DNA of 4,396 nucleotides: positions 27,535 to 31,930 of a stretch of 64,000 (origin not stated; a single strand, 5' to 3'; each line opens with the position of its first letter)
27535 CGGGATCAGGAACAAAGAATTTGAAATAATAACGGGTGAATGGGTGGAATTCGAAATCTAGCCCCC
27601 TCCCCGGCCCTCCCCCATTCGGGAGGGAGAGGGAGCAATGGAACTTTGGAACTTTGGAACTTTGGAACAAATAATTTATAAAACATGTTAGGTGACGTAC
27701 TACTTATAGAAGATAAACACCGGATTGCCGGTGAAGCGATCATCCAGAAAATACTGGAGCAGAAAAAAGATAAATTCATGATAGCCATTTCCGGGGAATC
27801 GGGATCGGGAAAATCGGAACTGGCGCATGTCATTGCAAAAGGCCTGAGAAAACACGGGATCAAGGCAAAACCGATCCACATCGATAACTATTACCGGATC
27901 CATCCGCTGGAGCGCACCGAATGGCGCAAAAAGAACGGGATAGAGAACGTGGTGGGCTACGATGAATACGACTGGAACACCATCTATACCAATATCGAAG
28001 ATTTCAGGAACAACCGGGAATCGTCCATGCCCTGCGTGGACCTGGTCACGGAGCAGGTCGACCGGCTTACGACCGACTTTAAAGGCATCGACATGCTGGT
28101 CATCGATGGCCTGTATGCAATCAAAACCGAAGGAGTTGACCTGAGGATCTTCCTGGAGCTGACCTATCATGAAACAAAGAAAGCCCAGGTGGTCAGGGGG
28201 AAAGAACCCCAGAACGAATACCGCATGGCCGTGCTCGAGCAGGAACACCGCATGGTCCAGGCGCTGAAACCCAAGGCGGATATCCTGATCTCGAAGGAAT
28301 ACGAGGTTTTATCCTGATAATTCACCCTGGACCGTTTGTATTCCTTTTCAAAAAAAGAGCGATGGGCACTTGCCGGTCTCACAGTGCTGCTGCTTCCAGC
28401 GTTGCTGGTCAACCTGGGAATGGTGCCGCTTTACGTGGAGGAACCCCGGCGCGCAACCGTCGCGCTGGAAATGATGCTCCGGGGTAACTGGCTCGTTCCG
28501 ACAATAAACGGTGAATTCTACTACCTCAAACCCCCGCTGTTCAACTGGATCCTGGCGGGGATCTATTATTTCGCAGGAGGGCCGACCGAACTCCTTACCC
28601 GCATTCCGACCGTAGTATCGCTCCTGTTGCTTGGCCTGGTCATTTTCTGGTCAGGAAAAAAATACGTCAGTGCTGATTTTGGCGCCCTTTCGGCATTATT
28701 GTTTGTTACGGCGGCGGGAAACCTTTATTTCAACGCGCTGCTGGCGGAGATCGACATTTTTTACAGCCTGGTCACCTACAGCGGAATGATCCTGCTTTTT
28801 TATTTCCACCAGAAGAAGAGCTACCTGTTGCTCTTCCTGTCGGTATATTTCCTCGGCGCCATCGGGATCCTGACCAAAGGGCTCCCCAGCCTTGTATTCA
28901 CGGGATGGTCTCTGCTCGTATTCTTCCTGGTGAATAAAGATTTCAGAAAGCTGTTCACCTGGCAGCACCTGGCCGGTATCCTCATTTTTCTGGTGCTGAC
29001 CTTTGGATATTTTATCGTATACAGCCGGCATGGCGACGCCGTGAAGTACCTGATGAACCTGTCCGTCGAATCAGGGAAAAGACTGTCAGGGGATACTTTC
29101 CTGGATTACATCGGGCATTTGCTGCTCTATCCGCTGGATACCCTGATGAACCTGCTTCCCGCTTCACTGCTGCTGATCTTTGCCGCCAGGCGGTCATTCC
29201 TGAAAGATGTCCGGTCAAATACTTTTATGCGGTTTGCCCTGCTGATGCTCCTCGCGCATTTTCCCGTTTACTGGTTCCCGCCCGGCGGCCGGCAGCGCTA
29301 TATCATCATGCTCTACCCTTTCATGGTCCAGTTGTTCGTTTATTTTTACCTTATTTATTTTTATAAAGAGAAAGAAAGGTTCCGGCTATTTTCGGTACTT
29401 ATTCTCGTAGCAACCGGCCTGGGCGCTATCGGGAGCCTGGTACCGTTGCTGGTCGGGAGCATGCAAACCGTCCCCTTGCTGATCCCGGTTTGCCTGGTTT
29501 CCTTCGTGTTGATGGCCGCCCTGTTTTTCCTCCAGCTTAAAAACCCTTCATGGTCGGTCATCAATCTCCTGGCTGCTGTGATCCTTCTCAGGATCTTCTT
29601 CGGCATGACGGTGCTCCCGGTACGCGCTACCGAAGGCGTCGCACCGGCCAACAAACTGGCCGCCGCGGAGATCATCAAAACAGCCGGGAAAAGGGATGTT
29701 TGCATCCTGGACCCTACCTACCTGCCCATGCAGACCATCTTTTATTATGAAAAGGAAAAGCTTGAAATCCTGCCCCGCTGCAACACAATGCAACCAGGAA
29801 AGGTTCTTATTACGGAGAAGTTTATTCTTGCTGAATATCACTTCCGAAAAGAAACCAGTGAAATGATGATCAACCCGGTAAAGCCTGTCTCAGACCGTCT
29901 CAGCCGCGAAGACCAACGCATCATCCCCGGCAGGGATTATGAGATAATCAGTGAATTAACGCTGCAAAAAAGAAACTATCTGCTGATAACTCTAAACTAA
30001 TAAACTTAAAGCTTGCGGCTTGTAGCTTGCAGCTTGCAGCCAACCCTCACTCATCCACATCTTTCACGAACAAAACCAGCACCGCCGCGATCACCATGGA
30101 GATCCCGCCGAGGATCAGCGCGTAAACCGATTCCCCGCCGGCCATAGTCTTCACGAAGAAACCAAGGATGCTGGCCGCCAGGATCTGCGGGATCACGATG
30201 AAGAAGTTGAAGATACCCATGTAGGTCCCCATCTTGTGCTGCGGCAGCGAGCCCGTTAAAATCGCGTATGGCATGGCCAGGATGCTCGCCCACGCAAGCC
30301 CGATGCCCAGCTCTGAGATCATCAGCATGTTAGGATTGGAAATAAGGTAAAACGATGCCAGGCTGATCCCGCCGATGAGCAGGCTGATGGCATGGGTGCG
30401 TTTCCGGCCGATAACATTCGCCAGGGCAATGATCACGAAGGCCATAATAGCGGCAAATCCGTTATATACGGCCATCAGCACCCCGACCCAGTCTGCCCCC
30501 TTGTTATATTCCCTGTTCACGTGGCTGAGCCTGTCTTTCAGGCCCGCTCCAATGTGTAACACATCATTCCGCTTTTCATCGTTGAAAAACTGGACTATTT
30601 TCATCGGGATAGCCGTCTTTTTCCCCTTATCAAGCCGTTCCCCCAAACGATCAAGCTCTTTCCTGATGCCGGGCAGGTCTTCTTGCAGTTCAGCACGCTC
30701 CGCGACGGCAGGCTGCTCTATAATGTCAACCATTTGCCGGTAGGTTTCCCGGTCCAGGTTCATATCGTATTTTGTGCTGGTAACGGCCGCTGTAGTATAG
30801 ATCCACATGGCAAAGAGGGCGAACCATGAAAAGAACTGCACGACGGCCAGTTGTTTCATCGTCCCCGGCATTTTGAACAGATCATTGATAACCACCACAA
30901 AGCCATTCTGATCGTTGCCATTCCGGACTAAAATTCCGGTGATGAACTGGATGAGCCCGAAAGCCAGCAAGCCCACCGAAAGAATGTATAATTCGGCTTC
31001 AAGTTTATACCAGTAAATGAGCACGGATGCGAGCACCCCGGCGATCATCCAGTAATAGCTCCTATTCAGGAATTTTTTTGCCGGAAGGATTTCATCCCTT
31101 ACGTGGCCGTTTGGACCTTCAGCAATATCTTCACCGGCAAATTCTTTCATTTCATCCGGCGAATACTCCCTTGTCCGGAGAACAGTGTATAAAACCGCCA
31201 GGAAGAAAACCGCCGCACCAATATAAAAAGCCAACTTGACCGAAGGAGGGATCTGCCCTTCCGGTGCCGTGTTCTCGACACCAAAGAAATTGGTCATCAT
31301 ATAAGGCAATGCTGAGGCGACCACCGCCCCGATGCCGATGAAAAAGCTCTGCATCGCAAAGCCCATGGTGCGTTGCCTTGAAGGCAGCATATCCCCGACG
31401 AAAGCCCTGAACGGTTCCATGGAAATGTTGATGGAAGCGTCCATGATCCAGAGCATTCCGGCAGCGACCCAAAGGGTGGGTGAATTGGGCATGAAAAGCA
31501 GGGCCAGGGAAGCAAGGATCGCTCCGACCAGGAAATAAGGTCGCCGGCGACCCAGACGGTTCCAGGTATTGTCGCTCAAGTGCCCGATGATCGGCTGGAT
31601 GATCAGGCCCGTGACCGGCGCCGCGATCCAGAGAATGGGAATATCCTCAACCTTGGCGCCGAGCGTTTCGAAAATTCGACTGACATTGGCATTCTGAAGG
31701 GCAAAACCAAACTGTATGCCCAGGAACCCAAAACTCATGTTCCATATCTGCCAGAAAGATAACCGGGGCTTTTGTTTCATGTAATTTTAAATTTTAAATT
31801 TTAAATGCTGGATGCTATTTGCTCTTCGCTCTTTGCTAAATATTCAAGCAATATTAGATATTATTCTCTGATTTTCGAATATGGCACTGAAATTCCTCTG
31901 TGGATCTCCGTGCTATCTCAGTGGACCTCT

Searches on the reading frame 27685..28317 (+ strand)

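Call 56: search_protein_families(library=ncbifam, proteins=[window:27685-28317:+], max_evalue=0.00001)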
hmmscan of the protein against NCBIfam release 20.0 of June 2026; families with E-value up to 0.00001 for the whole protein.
window:27685-28317:+ (210 aa): 4 families
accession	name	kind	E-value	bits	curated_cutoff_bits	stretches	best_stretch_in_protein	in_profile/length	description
TIGR00235.1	udk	equivalog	2.7e-14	53.3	220.3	1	27-202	3-185/207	uridine kinase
NF004018.0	PRK05480.1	equivalog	1.8e-12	47.2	180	1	26-173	2-148/210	uridine kinase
NF005807.0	PRK07667.1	equivalog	9.1e-10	38.4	221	1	18-153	5-138/193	kinase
NF006746.0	PRK09270.1-5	subfamily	9.2e-07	28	250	1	18-87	7-79/210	nucleoside/nucleotide kinase family protein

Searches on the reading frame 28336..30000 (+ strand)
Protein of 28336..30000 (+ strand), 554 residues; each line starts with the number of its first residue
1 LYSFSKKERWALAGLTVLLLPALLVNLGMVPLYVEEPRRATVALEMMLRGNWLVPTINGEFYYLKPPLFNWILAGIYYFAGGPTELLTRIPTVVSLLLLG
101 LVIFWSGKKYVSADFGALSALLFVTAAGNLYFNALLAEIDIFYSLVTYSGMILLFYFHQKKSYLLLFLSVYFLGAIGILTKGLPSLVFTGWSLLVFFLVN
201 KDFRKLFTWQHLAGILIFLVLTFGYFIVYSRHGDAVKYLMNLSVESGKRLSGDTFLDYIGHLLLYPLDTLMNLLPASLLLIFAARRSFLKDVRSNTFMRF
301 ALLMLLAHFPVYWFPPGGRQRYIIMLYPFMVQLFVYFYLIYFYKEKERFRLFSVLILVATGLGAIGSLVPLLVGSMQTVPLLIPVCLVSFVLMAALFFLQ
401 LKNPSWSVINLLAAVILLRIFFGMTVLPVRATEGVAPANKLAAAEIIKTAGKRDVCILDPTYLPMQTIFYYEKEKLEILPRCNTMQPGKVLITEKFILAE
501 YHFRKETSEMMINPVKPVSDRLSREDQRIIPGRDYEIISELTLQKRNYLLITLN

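Call 27: search_protein_families(library=pfam, proteins=[window:28336-30000:+], max_evalue=0.001)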
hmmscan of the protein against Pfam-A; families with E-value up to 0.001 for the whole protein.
window:28336-30000:+ (554 aa): 0 families

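Call 56: search_protein_families(library=ncbifam, proteins=[window:28336-30000:+], max_evalue=0.00001)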
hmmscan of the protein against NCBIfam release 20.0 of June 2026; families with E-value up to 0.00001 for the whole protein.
window:28336-30000:+ (554 aa): 1 family
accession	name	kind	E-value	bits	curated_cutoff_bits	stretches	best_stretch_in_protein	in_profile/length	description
NF009784.2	PRK13279.1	equivalog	1.2e-09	37.3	567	1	9-398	4-392/539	lipid IV(A) 4-amino-4-deoxy-L-arabinosyltransferase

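Call 57: search_solved_structures(query=window:28336-30000:+, max_evalue=0.01)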
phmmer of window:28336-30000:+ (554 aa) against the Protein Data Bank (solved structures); distinct sequences matched with E-value up to 0.01: 1.
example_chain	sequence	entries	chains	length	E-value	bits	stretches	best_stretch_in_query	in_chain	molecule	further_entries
5ezm_A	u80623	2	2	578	6.6e-07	31.6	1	10-230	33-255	4-amino-4-deoxy-L-arabinose transferase or related glycosyltransferases of PMT family | 4-amino-4-deoxy-L-arabinose (L-Ara4N) transferase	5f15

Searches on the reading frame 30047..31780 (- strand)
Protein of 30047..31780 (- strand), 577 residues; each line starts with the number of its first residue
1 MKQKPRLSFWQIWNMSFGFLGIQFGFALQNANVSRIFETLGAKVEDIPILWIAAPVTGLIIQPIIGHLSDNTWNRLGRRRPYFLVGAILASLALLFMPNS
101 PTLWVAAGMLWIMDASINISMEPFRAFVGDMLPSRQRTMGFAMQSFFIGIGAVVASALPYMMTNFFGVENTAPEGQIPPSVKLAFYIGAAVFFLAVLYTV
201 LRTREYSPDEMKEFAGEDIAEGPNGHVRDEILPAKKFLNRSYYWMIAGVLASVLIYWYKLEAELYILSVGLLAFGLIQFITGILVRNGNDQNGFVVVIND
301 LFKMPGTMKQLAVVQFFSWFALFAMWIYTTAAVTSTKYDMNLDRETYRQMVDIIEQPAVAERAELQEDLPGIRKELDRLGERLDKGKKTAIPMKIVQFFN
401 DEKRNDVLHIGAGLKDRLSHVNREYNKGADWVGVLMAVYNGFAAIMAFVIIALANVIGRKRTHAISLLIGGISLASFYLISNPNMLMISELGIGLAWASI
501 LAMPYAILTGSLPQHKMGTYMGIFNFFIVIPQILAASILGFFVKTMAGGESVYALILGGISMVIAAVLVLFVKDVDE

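Call 27: search_protein_families(library=pfam, proteins=[window:30047-31780:-], max_evalue=0.001)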
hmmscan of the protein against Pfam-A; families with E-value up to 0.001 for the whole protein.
window:30047-31780:- (577 aa): 2 families
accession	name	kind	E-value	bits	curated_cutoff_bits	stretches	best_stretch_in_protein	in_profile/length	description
PF07690.21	MFS_1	-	6.7e-29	101.3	33.4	2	16-324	2-284/347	Major Facilitator Superfamily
PF13347.12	MFS_2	-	2.6e-13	49.8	27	1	52-267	40-251/427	MFS/sugar transport protein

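Call 56: search_protein_families(library=ncbifam, proteins=[window:30047-31780:-], max_evalue=0.00001)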
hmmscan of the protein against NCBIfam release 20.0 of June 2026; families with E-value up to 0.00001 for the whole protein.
window:30047-31780:- (577 aa): 2 families
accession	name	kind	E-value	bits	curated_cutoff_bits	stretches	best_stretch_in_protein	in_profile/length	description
TIGR01301.1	GPH_sucrose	subfamily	3.6e-25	88.7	511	1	20-258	14-275/476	sucrose/proton symporter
TIGR00792.1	gph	subfamily_domain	5e-09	35.3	231.35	1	42-212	32-202/437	glycoside-pentoside-hexuronide (GPH):cation symporter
